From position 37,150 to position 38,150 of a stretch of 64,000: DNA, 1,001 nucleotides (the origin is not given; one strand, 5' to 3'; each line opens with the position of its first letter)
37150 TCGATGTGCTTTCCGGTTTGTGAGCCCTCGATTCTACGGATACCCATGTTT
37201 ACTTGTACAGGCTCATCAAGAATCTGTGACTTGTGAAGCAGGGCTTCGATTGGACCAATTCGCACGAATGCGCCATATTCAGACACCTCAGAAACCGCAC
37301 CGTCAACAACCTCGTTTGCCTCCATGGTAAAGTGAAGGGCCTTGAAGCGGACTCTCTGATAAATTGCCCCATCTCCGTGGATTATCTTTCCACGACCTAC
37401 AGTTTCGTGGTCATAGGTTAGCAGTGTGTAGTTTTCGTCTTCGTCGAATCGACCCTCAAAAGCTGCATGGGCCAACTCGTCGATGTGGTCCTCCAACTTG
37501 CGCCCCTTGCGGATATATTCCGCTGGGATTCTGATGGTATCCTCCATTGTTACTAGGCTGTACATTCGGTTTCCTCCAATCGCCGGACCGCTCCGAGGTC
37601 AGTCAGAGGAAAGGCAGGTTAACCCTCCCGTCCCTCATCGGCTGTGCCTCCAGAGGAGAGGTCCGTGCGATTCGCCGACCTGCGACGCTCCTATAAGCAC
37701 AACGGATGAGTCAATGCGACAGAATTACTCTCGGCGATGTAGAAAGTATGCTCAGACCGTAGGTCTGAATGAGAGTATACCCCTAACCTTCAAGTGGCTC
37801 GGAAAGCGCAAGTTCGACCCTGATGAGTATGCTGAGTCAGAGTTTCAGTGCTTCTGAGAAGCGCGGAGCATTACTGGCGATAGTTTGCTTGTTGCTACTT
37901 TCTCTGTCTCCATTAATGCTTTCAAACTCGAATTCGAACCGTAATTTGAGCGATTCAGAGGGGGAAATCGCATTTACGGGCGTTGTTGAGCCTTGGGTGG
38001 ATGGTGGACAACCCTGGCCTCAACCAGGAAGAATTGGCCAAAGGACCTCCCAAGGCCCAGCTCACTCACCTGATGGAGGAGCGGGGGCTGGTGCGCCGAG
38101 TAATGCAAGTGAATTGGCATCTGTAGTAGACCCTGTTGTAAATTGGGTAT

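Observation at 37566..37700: Kink-turn RNA hairpin forming the leader of the RNA-polymerase/ribosomal-protein operon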

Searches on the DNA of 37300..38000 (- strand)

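Call 6: search_rna_families(source=window, start=37300, end=38000, threshold=evalue, max_evalue=10, show_alignments=3)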
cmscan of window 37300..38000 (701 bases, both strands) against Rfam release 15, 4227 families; matches with E-value up to 10: 1.
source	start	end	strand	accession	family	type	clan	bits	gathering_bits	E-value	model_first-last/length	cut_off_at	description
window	37691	37772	+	RF00275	SNORD56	Gene; snRNA; snoRNA; CD-box;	-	14.8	36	6.4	1-71/71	no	Small nucleolar RNA SNORD56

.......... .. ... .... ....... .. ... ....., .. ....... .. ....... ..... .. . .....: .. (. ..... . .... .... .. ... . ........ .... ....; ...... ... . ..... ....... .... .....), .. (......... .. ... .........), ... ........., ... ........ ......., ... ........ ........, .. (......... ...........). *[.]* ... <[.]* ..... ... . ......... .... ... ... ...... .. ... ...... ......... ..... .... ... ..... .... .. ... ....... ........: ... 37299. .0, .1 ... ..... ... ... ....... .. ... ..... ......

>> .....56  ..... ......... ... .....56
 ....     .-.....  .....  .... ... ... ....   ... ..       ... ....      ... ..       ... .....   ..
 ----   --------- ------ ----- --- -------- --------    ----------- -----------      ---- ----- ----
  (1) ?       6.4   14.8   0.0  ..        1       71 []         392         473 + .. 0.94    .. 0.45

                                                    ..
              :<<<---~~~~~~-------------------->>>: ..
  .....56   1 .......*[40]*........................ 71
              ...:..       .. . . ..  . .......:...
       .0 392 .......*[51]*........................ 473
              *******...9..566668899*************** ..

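Call 47: build_rna_model(alignment_id=A3, structure=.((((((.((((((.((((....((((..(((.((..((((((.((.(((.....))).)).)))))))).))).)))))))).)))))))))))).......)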
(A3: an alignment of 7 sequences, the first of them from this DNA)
Model R1 built from alignment A3 (7 sequences, 103 columns); structure: as given.
model positions 103; base pairs 36; branch points 0; effective number of sequences 0.59; information 0.589 bits per position. Calibrated on 0.2 Mb of random sequence (short: E-values are rough).
structure used (alignment columns):
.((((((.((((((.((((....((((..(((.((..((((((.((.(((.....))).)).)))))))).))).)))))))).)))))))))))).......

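Call 48: search_with_rna_model(model_id=R1, sources=[window, L001, L002, L004, L005, L006, L007, L008, L009, L010, L011, L012, L013, L014, L015, L016, L017, L018, L019, L020, L021, L022, L023, L024, L025, L026, L027, L028, L029, L030, L031, L032, L033, L034, L035, L036, L037, L038, L039, L040, L041, L042, L043, L044, L045, L046, L048, L049, L050, L051, L052, L053, L054, L055, L056, L057, L058, L059, L060, L061, L062, L063, L064, L065, L066, L067, L068, L069, L070, L071, L072, L073, L076, L077, L078, L079, L080, L081, L084, L086, L087, L090, L092, L093, L094, L095, L096], max_evalue=1, make_alignment=true)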
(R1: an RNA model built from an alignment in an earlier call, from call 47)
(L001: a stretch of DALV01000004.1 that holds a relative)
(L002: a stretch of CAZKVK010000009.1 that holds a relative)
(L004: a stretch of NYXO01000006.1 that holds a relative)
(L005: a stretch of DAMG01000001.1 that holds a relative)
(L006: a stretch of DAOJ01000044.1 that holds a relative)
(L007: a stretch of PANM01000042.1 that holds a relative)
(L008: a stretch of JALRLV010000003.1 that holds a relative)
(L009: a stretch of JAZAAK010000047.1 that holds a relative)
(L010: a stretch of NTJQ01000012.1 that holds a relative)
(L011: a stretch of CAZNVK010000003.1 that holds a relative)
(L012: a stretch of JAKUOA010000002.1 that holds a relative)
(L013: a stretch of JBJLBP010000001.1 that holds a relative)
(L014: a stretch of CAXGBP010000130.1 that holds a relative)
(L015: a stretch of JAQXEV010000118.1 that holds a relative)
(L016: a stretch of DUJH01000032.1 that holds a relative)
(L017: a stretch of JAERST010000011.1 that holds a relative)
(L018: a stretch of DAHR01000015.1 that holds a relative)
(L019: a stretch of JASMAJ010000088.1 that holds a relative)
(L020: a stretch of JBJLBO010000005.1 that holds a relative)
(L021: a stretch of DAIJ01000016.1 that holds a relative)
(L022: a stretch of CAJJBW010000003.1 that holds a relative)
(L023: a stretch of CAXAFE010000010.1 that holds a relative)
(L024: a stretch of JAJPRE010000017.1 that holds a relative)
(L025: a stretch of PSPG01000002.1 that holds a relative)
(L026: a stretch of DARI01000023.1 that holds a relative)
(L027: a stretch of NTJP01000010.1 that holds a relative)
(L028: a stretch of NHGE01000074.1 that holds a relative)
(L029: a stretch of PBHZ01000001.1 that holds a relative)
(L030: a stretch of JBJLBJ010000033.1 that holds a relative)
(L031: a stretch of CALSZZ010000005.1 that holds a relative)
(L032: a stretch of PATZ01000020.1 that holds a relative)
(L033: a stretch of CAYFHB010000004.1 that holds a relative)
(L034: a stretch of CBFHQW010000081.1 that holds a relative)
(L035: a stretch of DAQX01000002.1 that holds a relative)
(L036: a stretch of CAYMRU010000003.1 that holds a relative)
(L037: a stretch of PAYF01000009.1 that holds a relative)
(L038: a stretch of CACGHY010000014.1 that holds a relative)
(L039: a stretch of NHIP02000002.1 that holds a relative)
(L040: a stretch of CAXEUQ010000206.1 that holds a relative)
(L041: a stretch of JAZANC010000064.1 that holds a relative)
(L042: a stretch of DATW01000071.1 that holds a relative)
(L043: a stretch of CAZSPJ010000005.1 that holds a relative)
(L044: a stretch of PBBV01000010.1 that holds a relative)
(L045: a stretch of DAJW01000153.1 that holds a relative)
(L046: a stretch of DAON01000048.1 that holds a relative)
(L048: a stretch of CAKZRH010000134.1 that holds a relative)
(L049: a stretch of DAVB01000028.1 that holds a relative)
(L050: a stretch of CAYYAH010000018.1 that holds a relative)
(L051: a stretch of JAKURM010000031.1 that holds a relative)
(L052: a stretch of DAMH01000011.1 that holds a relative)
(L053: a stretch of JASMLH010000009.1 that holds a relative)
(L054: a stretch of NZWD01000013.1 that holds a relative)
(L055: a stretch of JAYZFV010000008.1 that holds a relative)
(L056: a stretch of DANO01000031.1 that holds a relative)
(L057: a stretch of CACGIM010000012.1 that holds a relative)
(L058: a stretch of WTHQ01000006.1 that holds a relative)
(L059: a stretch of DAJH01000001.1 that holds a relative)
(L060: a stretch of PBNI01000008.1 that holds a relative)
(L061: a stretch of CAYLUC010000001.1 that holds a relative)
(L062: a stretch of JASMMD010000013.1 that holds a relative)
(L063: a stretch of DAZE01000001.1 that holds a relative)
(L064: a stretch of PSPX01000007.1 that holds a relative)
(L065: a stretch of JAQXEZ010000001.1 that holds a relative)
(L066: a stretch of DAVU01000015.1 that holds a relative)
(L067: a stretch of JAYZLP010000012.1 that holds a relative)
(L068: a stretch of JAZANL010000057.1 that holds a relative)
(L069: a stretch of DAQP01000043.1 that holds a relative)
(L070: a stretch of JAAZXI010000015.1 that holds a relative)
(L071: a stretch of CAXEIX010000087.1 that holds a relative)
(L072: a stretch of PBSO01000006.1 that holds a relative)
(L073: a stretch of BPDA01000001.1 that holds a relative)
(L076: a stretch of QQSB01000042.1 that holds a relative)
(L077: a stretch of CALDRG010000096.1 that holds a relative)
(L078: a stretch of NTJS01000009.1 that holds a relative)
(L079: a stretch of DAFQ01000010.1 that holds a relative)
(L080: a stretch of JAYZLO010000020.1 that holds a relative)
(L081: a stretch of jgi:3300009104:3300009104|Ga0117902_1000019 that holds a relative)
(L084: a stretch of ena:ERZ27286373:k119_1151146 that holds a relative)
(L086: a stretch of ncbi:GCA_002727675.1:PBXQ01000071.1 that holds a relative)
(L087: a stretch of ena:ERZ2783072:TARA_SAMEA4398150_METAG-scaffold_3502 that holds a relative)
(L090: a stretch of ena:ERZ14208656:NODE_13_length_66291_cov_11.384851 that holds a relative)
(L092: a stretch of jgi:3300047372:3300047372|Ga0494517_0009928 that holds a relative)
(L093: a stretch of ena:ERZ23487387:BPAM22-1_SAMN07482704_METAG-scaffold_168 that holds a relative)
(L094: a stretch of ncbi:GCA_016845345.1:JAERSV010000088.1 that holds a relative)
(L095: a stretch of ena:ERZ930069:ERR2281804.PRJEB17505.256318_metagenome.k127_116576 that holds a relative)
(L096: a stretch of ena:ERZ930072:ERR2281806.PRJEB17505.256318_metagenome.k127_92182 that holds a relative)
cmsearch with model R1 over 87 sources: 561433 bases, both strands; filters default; matches with E-value up to 1: 93.
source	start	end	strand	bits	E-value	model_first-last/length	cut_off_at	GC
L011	2892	2994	+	127.2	2.8e-28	1-103/103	no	0.67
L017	2892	2994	+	126.2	4.9e-28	1-103/103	no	0.65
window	37571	37673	-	126.1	5.2e-28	1-103/103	no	0.62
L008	2893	2995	+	125.3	8e-28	1-103/103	no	0.62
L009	2893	2995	+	125.3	8e-28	1-103/103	no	0.62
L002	2893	2995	+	124.4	1.4e-27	1-103/103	no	0.63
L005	2893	2995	+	124.4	1.4e-27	1-103/103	no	0.63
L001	2893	2995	+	123.8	1.9e-27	1-103/103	no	0.62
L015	2892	2994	+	122.9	3.2e-27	1-103/103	no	0.62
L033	2892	2994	+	122.9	3.2e-27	1-103/103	no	0.66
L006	2893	2995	+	121.9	5.8e-27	1-103/103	no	0.63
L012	2893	2995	+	121.2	8.7e-27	1-103/103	no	0.63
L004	2893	2995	+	120.8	1e-26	1-103/103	no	0.61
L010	2893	2995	+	119.9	1.8e-26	1-103/103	no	0.64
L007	2893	2995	+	119.7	2e-26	1-103/103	no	0.62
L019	1693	1795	+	119.6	2.2e-26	1-103/103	no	0.62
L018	2892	2994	+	119.2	2.6e-26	1-103/103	no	0.63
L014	172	274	+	118.7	3.5e-26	1-103/103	no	0.63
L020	2893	2995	+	117.4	7.6e-26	1-103/103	no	0.63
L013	2892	2994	+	116.3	1.4e-25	1-103/103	no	0.62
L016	2892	2994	+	115.3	2.4e-25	1-103/103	no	0.63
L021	2895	2995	+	89.5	6.4e-19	1-103/103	no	0.61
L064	2895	2993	+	74.3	3.8e-15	1-103/103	no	0.64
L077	2895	2993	+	68.8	8.8e-14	1-103/103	no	0.61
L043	2898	2997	+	64.3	1.2e-12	1-103/103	no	0.62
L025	2896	2993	+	63.4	1.9e-12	1-103/103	no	0.7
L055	2899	2995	+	60.3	1.2e-11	1-103/103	no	0.67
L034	1069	1167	+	59.9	1.4e-11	1-103/103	no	0.61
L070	2895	2993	+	58.1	4.2e-11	1-103/103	no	0.61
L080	1468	1564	+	57.1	7.2e-11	1-103/103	no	0.66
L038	383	478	+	55.8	1.5e-10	1-103/103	no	0.7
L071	2899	2995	+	51.7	1.6e-09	1-103/103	no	0.66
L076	2899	2995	+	51.7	1.6e-09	1-103/103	no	0.66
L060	2899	2995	+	50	4.3e-09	1-103/103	no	0.67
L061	2901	2996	+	47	2.3e-08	1-103/103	no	0.67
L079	2901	2996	+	46.6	3e-08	1-103/103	no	0.66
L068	2899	2995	+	44.7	8.7e-08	1-103/103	no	0.67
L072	2901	2996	+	43.6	1.7e-07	1-103/103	no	0.67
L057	2899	2995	+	43.4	1.8e-07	1-103/103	no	0.65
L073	2898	2996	+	41.2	6.3e-07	1-103/103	no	0.63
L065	2898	2995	+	40.4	1e-06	1-103/103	no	0.65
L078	2898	2995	+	40.4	1e-06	1-103/103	no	0.65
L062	2901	2993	+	39.1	2.1e-06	1-103/103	no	0.67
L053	2901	2993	+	38.2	3.6e-06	1-103/103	no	0.71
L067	2900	2995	+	38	4e-06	1-103/103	no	0.67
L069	2900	2995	+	38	4e-06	1-103/103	no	0.67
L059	2900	2995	+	37.7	4.8e-06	1-103/103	no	0.67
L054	2898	3000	+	37.1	6.9e-06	1-103/103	no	0.61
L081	1396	1495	+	36.8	7.9e-06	1-103/103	no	0.7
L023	2898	2994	+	35.5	1.7e-05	1-103/103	no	0.51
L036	2901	2998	+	35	2.3e-05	1-103/103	no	0.57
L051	655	747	+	34.9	2.4e-05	1-103/103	no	0.71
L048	2901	2998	+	33.4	5.6e-05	1-103/103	no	0.55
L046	2508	2612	+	33.3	6e-05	1-103/103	no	0.56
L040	530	621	+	31.5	0.00016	1-103/103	no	0.59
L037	2898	3001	+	31.1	0.00021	1-103/103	no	0.59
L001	2887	2989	-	30.8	0.00025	1-103/103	no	0.63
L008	2887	2989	-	30.6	0.00028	1-103/103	no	0.63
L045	2900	2997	+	30.4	0.00031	1-103/103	no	0.54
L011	2886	2988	-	30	0.00038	1-103/103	no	0.68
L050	2905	2991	+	29.4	0.00057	1-103/103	no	0.57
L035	2897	3001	+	29.1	0.00065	1-103/103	no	0.56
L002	2887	2989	-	28.8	0.00076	1-103/103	no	0.64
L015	2886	2988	-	28.7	0.00083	1-103/103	no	0.63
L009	2887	2989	-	28.6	0.00088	1-103/103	no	0.64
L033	2886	2988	-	28.1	0.0011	1-103/103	no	0.67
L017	2886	2988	-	27.5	0.0016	1-103/103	no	0.66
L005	2887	2989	-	26.8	0.0024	1-103/103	no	0.65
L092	1456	1540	+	25.5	0.0052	1-103/103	no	0.49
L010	2887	2989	-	24.5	0.0089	1-103/103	no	0.66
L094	1404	1509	+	24.4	0.0099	1-103/103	no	0.6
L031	2891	2993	+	24.3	0.01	1-103/103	no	0.49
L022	2907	2960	+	23.2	0.019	18-81/103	no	0.56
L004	2887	2989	-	22.8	0.024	1-103/103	no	0.63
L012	2887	2989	-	22.8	0.025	1-103/103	no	0.65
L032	2891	2993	+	22.2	0.033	1-103/103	no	0.49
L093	1456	1540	+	22.1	0.037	1-103/103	no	0.51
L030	2890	2983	+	21.7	0.044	1-103/103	no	0.47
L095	1399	1495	+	21.1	0.065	1-103/103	no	0.6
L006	2901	2982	-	20.6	0.084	9-90/103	no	0.66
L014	166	268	-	20.5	0.089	1-103/103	no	0.64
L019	1687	1789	-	19.4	0.17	1-103/103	no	0.64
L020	2887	2989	-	19.4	0.17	1-103/103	no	0.64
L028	2891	2984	+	18.8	0.24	1-103/103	no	0.49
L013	2886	2987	-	18.8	0.24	1-103/103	no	0.64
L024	2892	3002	+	18.8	0.24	1-103/103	no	0.42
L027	2565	2667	+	18.4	0.3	1-103/103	no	0.52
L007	2901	2982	-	17.7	0.45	9-90/103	no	0.65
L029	2891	2993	+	17.6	0.47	1-103/103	no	0.48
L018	2886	2988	-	17.3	0.57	1-103/103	no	0.65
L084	1390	1492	+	17.2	0.58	1-103/103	no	0.6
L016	2886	2987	-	17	0.66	1-103/103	no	0.65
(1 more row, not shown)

Alignment A4: 93 matches aligned to the model, 140 columns, each read 5' to 3' on its own strand. Consensus structure (alignment columns), stored with it:
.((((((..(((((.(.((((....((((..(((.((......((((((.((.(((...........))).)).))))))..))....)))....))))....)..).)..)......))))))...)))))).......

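Call 49: search_with_rna_model(model_id=R1, sources=[window, L001, L002, L004, L006, L007, L010, L011, L012, L013, L014, L017, L018, L019, L021, L022, L023, L024, L025, L027, L028, L029, L031, L034, L035, L036, L037, L038, L039, L040, L043, L045, L046, L048, L050, L051, L052, L053, L054, L055, L057, L058, L059, L060, L061, L062, L063, L064, L065, L067, L068, L070, L071, L072, L073, L077, L080, L081, L084, L087, L090, L092, L094, L095], max_evalue=0.00015, make_alignment=true)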
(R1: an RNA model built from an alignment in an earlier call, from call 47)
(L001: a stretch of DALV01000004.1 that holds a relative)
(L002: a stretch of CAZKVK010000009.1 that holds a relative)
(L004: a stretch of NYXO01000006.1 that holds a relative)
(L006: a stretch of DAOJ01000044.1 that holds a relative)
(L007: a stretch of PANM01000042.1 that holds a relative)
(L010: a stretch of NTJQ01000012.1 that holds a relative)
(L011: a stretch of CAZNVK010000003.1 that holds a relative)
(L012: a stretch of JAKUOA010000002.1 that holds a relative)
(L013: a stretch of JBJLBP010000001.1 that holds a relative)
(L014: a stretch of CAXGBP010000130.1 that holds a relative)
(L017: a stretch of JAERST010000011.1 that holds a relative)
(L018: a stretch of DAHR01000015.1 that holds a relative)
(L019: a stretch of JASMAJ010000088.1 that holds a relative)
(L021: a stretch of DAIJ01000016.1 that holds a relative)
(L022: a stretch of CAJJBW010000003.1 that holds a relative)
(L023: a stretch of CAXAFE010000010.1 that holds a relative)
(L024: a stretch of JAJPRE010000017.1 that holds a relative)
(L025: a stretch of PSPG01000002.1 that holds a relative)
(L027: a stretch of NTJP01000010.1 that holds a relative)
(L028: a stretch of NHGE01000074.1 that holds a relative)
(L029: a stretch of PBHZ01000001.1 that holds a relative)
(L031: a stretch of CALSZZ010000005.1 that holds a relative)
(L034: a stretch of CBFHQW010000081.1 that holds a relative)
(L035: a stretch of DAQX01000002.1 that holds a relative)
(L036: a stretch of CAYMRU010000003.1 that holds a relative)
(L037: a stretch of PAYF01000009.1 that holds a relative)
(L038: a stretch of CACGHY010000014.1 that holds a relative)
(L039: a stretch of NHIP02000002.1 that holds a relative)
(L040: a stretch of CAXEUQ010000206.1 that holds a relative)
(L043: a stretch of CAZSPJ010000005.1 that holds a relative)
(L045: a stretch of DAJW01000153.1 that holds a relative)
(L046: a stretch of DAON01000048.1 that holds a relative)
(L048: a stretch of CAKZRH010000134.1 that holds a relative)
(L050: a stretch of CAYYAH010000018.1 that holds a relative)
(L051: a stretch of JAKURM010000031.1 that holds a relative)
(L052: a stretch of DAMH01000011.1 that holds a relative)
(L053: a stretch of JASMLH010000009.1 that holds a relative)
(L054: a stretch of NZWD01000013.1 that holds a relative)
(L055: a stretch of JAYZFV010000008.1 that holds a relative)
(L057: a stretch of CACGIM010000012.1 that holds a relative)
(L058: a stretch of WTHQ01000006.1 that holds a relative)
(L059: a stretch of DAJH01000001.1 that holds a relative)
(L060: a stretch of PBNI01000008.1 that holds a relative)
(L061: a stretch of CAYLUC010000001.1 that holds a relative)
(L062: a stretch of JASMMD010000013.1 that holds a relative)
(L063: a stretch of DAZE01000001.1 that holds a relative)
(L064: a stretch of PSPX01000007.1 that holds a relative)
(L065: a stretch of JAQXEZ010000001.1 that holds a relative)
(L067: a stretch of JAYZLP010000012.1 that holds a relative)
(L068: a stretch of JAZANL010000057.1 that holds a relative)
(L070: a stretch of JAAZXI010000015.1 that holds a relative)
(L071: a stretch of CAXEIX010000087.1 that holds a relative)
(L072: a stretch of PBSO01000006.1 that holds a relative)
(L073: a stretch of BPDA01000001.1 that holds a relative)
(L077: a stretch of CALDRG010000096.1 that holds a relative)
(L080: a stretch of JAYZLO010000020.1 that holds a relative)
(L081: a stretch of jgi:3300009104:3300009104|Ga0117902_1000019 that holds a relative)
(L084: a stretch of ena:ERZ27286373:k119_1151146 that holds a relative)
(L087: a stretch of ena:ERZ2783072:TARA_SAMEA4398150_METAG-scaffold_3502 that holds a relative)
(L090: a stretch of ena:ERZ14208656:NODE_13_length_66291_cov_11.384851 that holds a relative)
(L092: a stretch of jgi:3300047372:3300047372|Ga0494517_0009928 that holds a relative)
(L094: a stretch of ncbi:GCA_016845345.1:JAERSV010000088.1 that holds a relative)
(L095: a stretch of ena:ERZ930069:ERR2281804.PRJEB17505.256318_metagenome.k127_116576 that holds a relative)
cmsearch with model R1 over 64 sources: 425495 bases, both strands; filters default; matches with E-value up to 0.00015: 44.
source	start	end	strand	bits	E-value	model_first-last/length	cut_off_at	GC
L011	2892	2994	+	127.2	2.1e-28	1-103/103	no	0.67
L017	2892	2994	+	126.2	3.7e-28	1-103/103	no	0.65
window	37571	37673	-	126.1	4e-28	1-103/103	no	0.62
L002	2893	2995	+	124.4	1e-27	1-103/103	no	0.63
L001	2893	2995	+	123.8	1.4e-27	1-103/103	no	0.62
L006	2893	2995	+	121.9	4.4e-27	1-103/103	no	0.63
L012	2893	2995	+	121.2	6.6e-27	1-103/103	no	0.63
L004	2893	2995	+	120.8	7.9e-27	1-103/103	no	0.61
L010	2893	2995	+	119.9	1.3e-26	1-103/103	no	0.64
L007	2893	2995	+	119.7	1.5e-26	1-103/103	no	0.62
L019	1693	1795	+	119.6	1.7e-26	1-103/103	no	0.62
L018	2892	2994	+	119.2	2e-26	1-103/103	no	0.63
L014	172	274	+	118.7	2.7e-26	1-103/103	no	0.63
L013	2892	2994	+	116.3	1.1e-25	1-103/103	no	0.62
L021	2895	2995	+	89.5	4.9e-19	1-103/103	no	0.61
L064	2895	2993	+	74.3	2.9e-15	1-103/103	no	0.64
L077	2895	2993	+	68.8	6.7e-14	1-103/103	no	0.61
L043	2898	2997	+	64.3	9e-13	1-103/103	no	0.62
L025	2896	2993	+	63.4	1.4e-12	1-103/103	no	0.7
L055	2899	2995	+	60.3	8.9e-12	1-103/103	no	0.67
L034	1069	1167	+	59.9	1.1e-11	1-103/103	no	0.61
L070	2895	2993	+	58.1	3.2e-11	1-103/103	no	0.61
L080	1468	1564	+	57.1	5.5e-11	1-103/103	no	0.66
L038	383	478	+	55.8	1.1e-10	1-103/103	no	0.7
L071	2899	2995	+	51.7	1.2e-09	1-103/103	no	0.66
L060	2899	2995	+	50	3.2e-09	1-103/103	no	0.67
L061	2901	2996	+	47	1.7e-08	1-103/103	no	0.67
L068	2899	2995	+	44.7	6.6e-08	1-103/103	no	0.67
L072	2901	2996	+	43.6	1.3e-07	1-103/103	no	0.67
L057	2899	2995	+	43.4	1.4e-07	1-103/103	no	0.65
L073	2898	2996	+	41.2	4.8e-07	1-103/103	no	0.63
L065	2898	2995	+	40.4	7.7e-07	1-103/103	no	0.65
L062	2901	2993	+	39.1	1.6e-06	1-103/103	no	0.67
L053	2901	2993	+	38.2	2.8e-06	1-103/103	no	0.71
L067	2900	2995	+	38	3e-06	1-103/103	no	0.67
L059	2900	2995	+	37.7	3.7e-06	1-103/103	no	0.67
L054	2898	3000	+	37.1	5.2e-06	1-103/103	no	0.61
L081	1396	1495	+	36.8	6e-06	1-103/103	no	0.7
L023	2898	2994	+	35.5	1.3e-05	1-103/103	no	0.51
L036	2901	2998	+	35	1.7e-05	1-103/103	no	0.57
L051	655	747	+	34.9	1.8e-05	1-103/103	no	0.71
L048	2901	2998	+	33.4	4.2e-05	1-103/103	no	0.55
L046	2508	2612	+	33.3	4.5e-05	1-103/103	no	0.56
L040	530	621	+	31.5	0.00012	1-103/103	no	0.59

Alignment A5: 44 matches aligned to the model, 122 columns, each read 5' to 3' on its own strand. Consensus structure (alignment columns), stored with it:
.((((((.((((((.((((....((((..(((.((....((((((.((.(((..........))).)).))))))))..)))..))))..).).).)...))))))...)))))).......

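Call 52: build_rna_model(alignment_id=A5)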
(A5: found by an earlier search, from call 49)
Model R2 built from alignment A5 (44 sequences, 122 columns); structure: stored with the alignment.
model positions 103; base pairs 36; branch points 0; effective number of sequences 1.53; information 0.59 bits per position. Calibrated on 0.2 Mb of random sequence (short: E-values are rough).
structure used (alignment columns):
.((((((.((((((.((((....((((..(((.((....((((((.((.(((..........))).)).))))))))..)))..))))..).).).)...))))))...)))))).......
